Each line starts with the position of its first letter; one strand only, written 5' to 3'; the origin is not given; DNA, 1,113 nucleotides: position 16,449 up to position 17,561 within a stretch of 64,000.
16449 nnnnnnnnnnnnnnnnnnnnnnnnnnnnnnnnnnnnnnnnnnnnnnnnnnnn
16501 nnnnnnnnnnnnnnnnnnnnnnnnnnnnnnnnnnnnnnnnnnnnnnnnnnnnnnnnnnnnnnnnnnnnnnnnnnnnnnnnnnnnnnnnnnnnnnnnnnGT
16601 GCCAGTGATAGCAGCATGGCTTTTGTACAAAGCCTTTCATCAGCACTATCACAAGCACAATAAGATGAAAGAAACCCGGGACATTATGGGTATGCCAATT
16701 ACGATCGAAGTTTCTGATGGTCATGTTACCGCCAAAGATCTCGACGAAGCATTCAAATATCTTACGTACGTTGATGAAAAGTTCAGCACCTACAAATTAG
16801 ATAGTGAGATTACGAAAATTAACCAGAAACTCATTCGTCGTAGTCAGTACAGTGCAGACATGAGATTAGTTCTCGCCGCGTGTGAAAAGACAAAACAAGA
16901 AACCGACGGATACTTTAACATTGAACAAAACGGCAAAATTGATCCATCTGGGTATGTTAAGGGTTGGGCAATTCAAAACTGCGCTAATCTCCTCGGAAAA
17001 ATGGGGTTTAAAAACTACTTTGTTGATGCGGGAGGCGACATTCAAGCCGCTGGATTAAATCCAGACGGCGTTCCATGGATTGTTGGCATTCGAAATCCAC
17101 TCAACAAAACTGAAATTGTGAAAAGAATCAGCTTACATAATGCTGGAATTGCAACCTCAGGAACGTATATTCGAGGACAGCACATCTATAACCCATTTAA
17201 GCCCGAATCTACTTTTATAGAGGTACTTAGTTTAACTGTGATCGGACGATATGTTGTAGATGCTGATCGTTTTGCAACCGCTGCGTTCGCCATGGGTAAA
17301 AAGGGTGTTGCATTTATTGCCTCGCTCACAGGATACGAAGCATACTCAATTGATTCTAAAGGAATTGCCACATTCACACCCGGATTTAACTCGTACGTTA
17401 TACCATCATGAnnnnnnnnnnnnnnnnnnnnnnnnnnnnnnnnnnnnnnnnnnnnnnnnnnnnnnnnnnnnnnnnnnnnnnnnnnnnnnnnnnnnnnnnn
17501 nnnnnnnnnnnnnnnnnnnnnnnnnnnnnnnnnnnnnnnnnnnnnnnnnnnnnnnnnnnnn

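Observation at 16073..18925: Minimal three-gene flavinylation / transmembrane electron-transfer module: exported FMN_bind protein, signal-less ApbE, and an RnfD/NqrB-like::FNR fusion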

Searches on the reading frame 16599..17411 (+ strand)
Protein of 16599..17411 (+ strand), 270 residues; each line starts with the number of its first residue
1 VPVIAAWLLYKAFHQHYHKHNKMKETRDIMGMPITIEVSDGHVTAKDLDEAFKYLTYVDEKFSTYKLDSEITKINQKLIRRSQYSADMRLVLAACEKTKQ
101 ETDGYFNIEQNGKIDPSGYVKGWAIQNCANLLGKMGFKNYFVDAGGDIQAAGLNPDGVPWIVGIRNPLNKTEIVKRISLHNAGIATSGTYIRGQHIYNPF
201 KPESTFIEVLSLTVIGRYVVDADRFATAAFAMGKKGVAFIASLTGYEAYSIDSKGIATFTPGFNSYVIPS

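Call 3: search_protein_families(library=pfam, proteins=[window:16599-17411:+], max_evalue=0.01)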
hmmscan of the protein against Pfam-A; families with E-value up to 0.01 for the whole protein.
window:16599-17411:+ (270 aa): 1 family
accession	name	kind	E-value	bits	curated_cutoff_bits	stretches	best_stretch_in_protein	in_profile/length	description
PF02424.20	ApbE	-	2.1e-39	136.1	25.6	2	112-249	124-265/266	ApbE family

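Call 4: search_protein_families(library=ncbifam, proteins=[window:16599-17411:+], max_evalue=0.01)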
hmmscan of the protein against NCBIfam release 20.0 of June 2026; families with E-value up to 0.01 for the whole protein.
window:16599-17411:+ (270 aa): 1 family
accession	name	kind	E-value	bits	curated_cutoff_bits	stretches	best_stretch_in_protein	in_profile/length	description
NF007774.0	PRK10461.1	equivalog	3.8e-17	62.2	498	1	115-268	182-347/351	FAD:protein FMN transferase ApbE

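Call 18: search_solved_structures(query=window:16665-17411:+, max_evalue=0.001, show_alignments=2)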
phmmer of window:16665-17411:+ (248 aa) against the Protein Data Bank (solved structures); distinct sequences matched with E-value up to 0.001: 13.
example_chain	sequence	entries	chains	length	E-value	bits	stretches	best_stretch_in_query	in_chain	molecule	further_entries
6nxi_A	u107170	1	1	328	1.5e-18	70.2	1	92-216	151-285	FAD:protein FMN transferase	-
6nxj_A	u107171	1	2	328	2.7e-17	66.2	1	92-216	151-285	FAD:protein FMN transferase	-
4xgw_A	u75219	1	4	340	9.9e-16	61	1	92-246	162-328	FAD:protein FMN transferase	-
5mgy_H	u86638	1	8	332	1.6e-15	60.3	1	93-235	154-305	FAD:protein FMN transferase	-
2o18_A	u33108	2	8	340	3.3e-15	59.3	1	92-246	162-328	Thiamine biosynthesis lipoprotein apbE | FAD:protein FMN transferase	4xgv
4xgx_A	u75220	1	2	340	2.9e-14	56.2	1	92-246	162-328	FAD:protein FMN transferase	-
3pnd_A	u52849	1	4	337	9.2e-13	51.3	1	92-245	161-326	Thiamine biosynthesis lipoprotein ApbE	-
7esa_A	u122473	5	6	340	1.4e-11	47.4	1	79-232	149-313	FAD:protein FMN transferase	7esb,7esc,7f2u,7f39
1vrm_A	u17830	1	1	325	3.1e-11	46.3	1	87-213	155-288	hypothetical protein TM1553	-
4xdt_A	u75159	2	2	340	4.1e-06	29.5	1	91-228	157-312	FAD:protein FMN transferase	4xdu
4ifu_A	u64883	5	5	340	6.7e-06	28.8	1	91-228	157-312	FAD:protein FMN transferase | Thiamine biosynthesis lipoprotein ApbE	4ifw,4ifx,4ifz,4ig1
7mgt_A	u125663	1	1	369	8.2e-06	28.5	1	91-228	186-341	FAD:protein FMN transferase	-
4xdr_A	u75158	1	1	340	8.8e-05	25.2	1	91-228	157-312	FAD:protein FMN transferase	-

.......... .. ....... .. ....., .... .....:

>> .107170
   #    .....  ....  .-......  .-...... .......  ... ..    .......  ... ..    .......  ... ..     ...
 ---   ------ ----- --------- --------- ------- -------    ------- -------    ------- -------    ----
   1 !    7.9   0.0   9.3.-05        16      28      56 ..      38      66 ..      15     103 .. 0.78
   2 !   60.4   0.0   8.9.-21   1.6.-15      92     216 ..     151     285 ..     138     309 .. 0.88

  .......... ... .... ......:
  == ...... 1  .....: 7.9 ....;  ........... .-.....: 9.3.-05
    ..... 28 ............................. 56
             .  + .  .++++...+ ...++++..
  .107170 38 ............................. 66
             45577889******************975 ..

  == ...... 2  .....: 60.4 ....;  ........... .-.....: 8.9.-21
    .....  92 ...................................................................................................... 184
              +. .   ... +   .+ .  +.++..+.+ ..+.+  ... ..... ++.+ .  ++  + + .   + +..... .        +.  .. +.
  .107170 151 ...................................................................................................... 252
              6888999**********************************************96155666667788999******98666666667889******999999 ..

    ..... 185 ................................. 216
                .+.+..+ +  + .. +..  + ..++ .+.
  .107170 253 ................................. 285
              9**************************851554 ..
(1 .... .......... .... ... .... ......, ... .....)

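Call 20: find_homologous_proteins(query=window:16665-17411:+, max_evalue=1e-10)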
Query window:16665-17411:+ (248 aa): 7903 proteins with E <= 1e-10 among 8000 candidates; the best 120 are listed.
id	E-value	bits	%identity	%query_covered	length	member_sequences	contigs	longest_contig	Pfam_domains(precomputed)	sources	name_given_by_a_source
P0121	1.0e-162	557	100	100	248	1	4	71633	PF02424.21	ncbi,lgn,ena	-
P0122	1.1e-100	354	63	99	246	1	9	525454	PF02424.21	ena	-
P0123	9.3e-99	348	63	99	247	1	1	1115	PF02424.21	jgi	-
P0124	2.5e-98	346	60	99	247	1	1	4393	PF02424.21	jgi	jgi:FAD:protein FMN transferase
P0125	5.9e-98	345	62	100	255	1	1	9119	PF02424.21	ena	-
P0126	5.6e-97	342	62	100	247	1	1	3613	PF02424.21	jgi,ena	-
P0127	5.9e-97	342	62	99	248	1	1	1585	PF02424.21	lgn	-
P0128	9.4e-97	341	62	100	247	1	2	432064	PF02424.21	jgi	jgi:thiamine biosynthesis lipoprotein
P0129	1.7e-96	340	63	95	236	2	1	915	PF02424.21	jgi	jgi:thiamine biosynthesis lipoprotein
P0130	5.8e-96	338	61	99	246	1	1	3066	PF02424.21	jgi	jgi:thiamine biosynthesis lipoprotein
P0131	1.2e-95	337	62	99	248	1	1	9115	PF02424.21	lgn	-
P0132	1.2e-94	334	60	100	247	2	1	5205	PF02424.21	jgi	jgi:thiamine biosynthesis lipoprotein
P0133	1.4e-94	334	61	99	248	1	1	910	PF02424.21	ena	-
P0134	1.4e-94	334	62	99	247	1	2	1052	PF02424.21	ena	-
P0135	1.5e-94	334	59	99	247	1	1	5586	PF02424.21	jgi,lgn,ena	-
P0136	1.6e-94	334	63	99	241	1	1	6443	PF02424.21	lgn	-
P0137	3.6e-94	333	60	95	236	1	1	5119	PF02424.21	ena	-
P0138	5.9e-94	332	60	99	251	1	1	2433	PF02424.21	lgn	-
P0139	9.0e-94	331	61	99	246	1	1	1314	PF02424.21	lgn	-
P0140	2.0e-93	330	60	99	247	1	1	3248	PF02424.21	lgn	-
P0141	2.5e-93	330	59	100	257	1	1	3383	PF02424.21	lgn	-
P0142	4.3e-93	329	60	99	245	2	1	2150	PF02424.21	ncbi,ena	-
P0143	5.7e-93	329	60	100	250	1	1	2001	PF02424.21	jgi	jgi:thiamine biosynthesis lipoprotein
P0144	9.7e-93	328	61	95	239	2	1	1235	PF02424.21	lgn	-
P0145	1.2e-92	328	63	99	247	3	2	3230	PF02424.21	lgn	-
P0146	1.9e-92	327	60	99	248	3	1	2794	PF02424.21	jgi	jgi:FAD:protein FMN transferase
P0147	2.4e-92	327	60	100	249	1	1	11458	PF02424.21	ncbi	ncbi:MAG: FAD:protein FMN transferase [Candidatus Levyibacteriota bacterium]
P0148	3.0e-92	326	59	99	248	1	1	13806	PF02424.21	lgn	-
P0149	3.7e-92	326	58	100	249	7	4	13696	PF02424.21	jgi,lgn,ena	-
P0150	4.2e-92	326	58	99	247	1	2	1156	PF02424.21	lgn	-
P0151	4.9e-92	326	60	99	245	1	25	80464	PF02424.21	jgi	jgi:thiamine biosynthesis lipoprotein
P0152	5.2e-92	326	59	100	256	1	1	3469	PF02424.21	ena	-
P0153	7.1e-92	325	60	99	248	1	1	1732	PF02424.21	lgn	-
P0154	7.9e-92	325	59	99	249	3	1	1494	PF02424.21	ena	-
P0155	2.0e-91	324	61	96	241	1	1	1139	PF02424.21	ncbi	-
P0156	2.1e-91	324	61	96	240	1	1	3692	PF02424.21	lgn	-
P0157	2.1e-91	324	61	98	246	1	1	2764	PF02424.21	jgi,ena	-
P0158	2.2e-91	323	59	99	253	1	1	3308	PF02424.21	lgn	-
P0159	3.5e-91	323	61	99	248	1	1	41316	PF02424.21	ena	-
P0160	3.5e-91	323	61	99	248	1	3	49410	PF02424.21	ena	-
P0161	3.6e-91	323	61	96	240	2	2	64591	PF02424.21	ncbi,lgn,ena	-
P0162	4.1e-91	323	59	100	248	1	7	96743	PF02424.21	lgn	-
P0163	4.3e-91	323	60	100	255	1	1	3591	PF02424.21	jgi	jgi:FAD:protein FMN transferase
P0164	4.8e-91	322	60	99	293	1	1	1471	PF02424.21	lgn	-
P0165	4.8e-91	322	58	100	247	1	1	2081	PF02424.21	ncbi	-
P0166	5.2e-91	322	59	99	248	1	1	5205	PF02424.21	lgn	-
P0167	5.4e-91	322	60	99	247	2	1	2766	PF02424.21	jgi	jgi:FAD:protein FMN transferase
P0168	5.8e-91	322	60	99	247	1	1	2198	PF02424.21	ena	-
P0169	6.8e-91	322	60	96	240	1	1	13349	PF02424.21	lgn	-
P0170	8.3e-91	322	57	99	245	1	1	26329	PF02424.21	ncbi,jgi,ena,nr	ncbi:MAG TPA: FAD:protein FMN transferase [Candidatus Pristimantibacillus sp.]|jgi:thiamine biosynth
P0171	8.8e-91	322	60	99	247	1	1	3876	PF02424.21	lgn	-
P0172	9.1e-91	321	57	99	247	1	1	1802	PF02424.21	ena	-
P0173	9.2e-91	321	60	96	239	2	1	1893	PF02424.21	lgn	-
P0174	1.5e-90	321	59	99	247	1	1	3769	PF02424.21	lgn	-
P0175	1.5e-90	321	57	100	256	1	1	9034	PF02424.21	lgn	-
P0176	1.5e-90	321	57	97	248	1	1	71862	PF02424.21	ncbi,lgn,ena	-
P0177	1.8e-90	321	57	96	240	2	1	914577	PF02424.21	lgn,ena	-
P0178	1.8e-90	321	59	97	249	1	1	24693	PF02424.21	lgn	-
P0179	1.8e-90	320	57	99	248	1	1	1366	PF02424.21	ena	-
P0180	1.9e-90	320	58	99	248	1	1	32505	PF02424.21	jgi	jgi:FAD:protein FMN transferase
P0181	1.9e-90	320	59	99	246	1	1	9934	PF02424.21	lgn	-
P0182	2.2e-90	320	58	99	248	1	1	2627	PF02424.21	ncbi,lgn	ncbi:MAG TPA: FAD:protein FMN transferase [Patescibacteria group bacterium]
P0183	2.3e-90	320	56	100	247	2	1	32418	PF02424.21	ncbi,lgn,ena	-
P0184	2.4e-90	320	60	99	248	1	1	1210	PF02424.21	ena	-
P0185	2.5e-90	320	59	99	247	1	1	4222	PF02424.21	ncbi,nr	ncbi:FAD:protein FMN transferase [Patescibacteria group bacterium]|nr:FAD:protein FMN transferase [P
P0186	2.8e-90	320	62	95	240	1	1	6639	PF02424.21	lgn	-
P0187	2.9e-90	320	61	99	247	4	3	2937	PF02424.21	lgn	-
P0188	3.5e-90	320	59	99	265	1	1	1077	PF02424.21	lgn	-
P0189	3.8e-90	319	60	99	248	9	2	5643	PF02424.21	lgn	-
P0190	3.9e-90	319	59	98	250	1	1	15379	PF02424.21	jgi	jgi:FAD:protein FMN transferase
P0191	4.0e-90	319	57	100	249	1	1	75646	PF02424.21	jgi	jgi:FAD:protein FMN transferase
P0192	4.0e-90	319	60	100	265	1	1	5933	PF02424.21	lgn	-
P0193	4.7e-90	319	60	99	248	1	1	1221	PF02424.21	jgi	jgi:thiamine biosynthesis lipoprotein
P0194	5.5e-90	319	60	98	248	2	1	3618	PF02424.21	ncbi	-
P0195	5.6e-90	319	57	100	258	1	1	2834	PF02424.21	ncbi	-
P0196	6.2e-90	319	58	100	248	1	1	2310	PF02424.21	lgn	-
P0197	7.1e-90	319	60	99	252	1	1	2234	PF02424.21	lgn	-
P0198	8.7e-90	318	59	99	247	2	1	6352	PF02424.21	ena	-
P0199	9.5e-90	318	57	99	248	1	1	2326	PF02424.21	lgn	-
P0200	9.5e-90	318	58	96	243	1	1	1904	PF02424.21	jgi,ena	-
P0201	1.1e-89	318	60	99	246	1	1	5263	PF02424.21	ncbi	-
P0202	1.3e-89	318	58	99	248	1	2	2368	PF02424.21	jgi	jgi:FAD:protein FMN transferase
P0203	1.6e-89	317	60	99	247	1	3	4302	PF02424.21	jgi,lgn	jgi:thiamine biosynthesis lipoprotein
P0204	1.9e-89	317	58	99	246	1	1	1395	PF02424.21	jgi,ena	-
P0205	2.1e-89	317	60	96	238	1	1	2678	PF02424.21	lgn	-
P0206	2.3e-89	317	59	99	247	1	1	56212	PF02424.21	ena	-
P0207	2.5e-89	317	59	99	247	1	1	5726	PF02424.21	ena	-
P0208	2.8e-89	317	56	100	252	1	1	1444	PF02424.21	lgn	-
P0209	2.9e-89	317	59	99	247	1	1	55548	PF02424.21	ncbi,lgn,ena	-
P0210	3.0e-89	317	59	96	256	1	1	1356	PF02424.21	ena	-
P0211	3.0e-89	316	58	99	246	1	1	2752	PF02424.21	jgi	jgi:thiamine biosynthesis lipoprotein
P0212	3.2e-89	316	60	99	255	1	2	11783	PF02424.21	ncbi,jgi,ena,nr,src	ncbi:MAG TPA: FAD:protein FMN transferase [Aggregatilineales bacterium]|nr:FAD:protein FMN transfera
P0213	3.5e-89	316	56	100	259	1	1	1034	PF02424.21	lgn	-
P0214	3.6e-89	316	57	99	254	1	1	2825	PF02424.21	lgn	-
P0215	3.7e-89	316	58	100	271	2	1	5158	PF02424.21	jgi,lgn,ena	-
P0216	3.9e-89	316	59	99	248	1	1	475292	PF02424.21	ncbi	ncbi:MAG: FAD:protein FMN transferase [Caldilineaceae bacterium]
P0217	4.7e-89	316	59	99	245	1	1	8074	PF02424.21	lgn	-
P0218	5.0e-89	316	60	99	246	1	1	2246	PF02424.21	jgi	-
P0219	5.8e-89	316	59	99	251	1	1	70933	PF02424.21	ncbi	-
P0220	5.8e-89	316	58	99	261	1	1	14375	PF02424.21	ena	-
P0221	6.8e-89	315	59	99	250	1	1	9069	PF02424.21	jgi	jgi:FAD:protein FMN transferase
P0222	6.8e-89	315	57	100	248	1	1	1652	PF02424.21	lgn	-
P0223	7.0e-89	315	58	99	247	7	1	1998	PF02424.21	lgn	-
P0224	7.7e-89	315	56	100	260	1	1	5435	PF02424.21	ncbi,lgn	-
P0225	8.5e-89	315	59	99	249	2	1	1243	PF02424.21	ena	-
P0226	8.6e-89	315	57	99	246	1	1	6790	PF02424.21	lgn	-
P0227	9.6e-89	315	58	96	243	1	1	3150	PF02424.21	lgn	-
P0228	1.1e-88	315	58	99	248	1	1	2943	PF02424.21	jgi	-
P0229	1.2e-88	315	59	99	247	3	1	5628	PF02424.21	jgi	jgi:FAD:protein FMN transferase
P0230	1.2e-88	315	60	96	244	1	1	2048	PF02424.21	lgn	-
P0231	1.3e-88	314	60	99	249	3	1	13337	PF02424.21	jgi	jgi:FAD:protein FMN transferase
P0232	1.3e-88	314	58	100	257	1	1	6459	PF02424.21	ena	-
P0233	1.4e-88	314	59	99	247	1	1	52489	PF02424.21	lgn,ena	-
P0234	1.5e-88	314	59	99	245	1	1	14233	PF02424.21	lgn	-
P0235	1.5e-88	314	57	99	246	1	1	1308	PF02424.21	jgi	jgi:thiamine biosynthesis lipoprotein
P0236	1.5e-88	314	57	99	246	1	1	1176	PF02424.21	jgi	jgi:thiamine biosynthesis lipoprotein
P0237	1.8e-88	314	59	99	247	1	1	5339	PF02424.21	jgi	jgi:FAD:protein FMN transferase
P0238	1.8e-88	314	56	100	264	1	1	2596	PF02424.21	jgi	jgi:FAD:protein FMN transferase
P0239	1.9e-88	314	58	99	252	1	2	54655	PF02424.21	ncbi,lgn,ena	-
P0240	2.1e-88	314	55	99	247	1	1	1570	PF02424.21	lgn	-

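Call 31: find_encoding_contigs(protein=P0216, flank=5000, max_places=2)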
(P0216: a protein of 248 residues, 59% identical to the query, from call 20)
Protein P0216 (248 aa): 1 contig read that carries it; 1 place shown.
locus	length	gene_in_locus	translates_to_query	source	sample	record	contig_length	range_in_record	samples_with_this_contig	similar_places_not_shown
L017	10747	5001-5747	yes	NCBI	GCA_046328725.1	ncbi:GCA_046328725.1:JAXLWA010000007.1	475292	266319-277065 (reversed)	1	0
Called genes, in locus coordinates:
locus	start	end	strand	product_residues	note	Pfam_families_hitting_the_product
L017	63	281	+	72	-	PF13560:HTH_31, PF12844:HTH_19, PF01381:HTH_3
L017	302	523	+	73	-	PF13560:HTH_31, PF12844:HTH_19, PF01381:HTH_3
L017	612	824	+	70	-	-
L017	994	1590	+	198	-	-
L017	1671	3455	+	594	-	PF00005:ABC_tran, PF13191:AAA_16 (faint), PF13238:AAA_18 (faint), PF13304:AAA_21 (faint), PF13401:AAA_22 (faint), PF02463:SMC_N (weak), PF00005:ABC_tran, PF02463:SMC_N (weak), +3 more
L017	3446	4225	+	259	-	PF02361:CbiQ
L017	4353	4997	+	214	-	PF04205:FMN_bind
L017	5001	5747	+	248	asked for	PF02424:ApbE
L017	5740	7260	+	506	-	PF03116:NQR2_RnfD_RnfE, PF00175:NAD_binding_1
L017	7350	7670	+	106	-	-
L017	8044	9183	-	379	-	PF02746:MR_MLE_N, PF13378:MR_MLE_C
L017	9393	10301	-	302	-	PF00701:DHDPS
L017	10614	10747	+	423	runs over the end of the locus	-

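Call 32: find_encoding_contigs(protein=P0177, flank=5000, max_places=2)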
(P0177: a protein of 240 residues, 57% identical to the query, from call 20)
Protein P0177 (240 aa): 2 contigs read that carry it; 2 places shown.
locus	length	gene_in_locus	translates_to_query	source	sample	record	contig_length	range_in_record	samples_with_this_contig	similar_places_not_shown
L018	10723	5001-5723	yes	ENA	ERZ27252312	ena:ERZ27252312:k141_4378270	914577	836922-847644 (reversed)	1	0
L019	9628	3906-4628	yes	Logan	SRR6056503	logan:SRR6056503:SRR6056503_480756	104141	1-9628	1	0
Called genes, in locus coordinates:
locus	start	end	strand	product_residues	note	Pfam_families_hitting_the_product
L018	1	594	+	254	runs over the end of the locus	PF01978:TrmB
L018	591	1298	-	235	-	PF01411:tRNA-synt_2c, PF07973:tRNA_SAD (weak)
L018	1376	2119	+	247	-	PF01978:TrmB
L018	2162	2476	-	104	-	-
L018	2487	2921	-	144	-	PF08327:AHSA1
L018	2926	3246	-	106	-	PF01022:HTH_5, PF12840:HTH_20, PF01047:MarR (faint)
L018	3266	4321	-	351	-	PF02655:ATP-grasp_3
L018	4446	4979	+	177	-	PF04205:FMN_bind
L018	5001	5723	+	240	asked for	PF02424:ApbE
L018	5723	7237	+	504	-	PF00175:NAD_binding_1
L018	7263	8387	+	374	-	PF11258:DUF3048, PF17479:DUF3048_C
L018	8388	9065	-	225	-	PF00293:NUDIX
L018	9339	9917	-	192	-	-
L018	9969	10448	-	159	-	-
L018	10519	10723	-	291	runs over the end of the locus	PF02475:TRM5-TYW2_MTfase (weak), PF05175:MTS, PF06325:PrmA, PF13847:Methyltransf_31, PF08242:Methyltransf_12 (weak), PF13649:Methyltransf_25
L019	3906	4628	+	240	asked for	PF02424:ApbE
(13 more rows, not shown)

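Call 33: find_encoding_contigs(protein=P0170, flank=5000, max_places=2)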
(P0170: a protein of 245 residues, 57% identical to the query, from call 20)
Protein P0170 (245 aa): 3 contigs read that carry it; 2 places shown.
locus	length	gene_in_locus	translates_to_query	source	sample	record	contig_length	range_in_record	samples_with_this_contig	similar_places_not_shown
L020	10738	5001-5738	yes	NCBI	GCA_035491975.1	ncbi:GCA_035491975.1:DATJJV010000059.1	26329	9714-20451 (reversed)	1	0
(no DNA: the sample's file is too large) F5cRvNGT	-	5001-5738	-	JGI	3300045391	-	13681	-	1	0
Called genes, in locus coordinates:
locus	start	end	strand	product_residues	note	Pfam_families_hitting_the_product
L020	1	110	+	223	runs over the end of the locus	PF13545:HTH_Crp_2, PF00325:Crp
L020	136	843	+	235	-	PF01988:VIT1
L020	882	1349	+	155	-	PF01243:PNPOx_N, PF16242:Pyrid_ox_like (weak)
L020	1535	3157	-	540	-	PF07690:MFS_1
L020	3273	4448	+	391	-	-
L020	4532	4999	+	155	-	PF04205:FMN_bind (weak)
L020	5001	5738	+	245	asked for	PF02424:ApbE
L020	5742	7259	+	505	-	PF03116:NQR2_RnfD_RnfE, PF00175:NAD_binding_1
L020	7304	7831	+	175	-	-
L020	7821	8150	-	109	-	-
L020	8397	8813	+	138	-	PF00293:NUDIX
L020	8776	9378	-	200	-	PF01467:CTP_transf_like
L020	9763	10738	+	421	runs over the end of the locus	PF01943:Polysacc_synt, PF13440:Polysacc_synt_3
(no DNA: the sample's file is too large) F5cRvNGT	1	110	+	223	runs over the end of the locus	PF13545:HTH_Crp_2, PF00325:Crp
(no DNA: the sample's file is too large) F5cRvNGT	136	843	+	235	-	PF01988:VIT1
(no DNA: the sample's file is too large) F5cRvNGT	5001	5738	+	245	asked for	PF02424:ApbE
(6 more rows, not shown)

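Call 83: search_protein_families(library=pfam, proteins=[L017:994-1590:+, L020:7304-7831:+], max_evalue=0.001)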
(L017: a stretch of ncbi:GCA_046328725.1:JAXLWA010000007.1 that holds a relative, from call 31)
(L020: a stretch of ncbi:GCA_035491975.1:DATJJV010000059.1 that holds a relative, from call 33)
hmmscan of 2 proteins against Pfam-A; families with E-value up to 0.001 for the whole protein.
L017:994-1590:+ (198 aa): 2 families
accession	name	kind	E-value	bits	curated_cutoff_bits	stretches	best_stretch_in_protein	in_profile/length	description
PF12822.12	ECF_trnsprt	-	0.00039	20.9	30.7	1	6-182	1-169/169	ECF transporter, substrate-specific component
PF17099.10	TrpP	-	0.00085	19.6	27.2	0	5-126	2-124/169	Tryptophan transporter TrpP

L020:7304-7831:+ (175 aa): 0 families

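Call 84: predict_structure(alignment_id=A3)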
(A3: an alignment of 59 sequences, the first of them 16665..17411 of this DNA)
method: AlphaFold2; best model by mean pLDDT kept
length: 248 residues; sequences in the alignment: 59
mean_pLDDT: 94.1   pTM: 0.90
mean pLDDT of the five models: 94.1, 93.8, 93.8, 93.7, 92.9
residues with pLDDT >= 90: 213; 70-90: 26; 50-70: 9; < 50: 0
segments of 3 or more residues with pLDDT < 50: none
pLDDT, mean of each block of 10 residues (from residue 1): 95 97 98 98 94 96 98 98 93 94 98 98 96 97 91 96 82 79 82 98 96 96 97 95 92
secondary structure, 60 per line:
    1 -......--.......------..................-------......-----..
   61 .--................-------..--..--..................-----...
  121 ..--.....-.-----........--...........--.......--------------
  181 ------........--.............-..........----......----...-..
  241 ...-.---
elements in order: E2-7 E10-16 H23-40 H48-53 H64-79 H95-112 E118-122 E125-129 E137-144 E147-157 E160-166 E187-194 H197-209 H211-220 E225-230 E235-237 H239-243
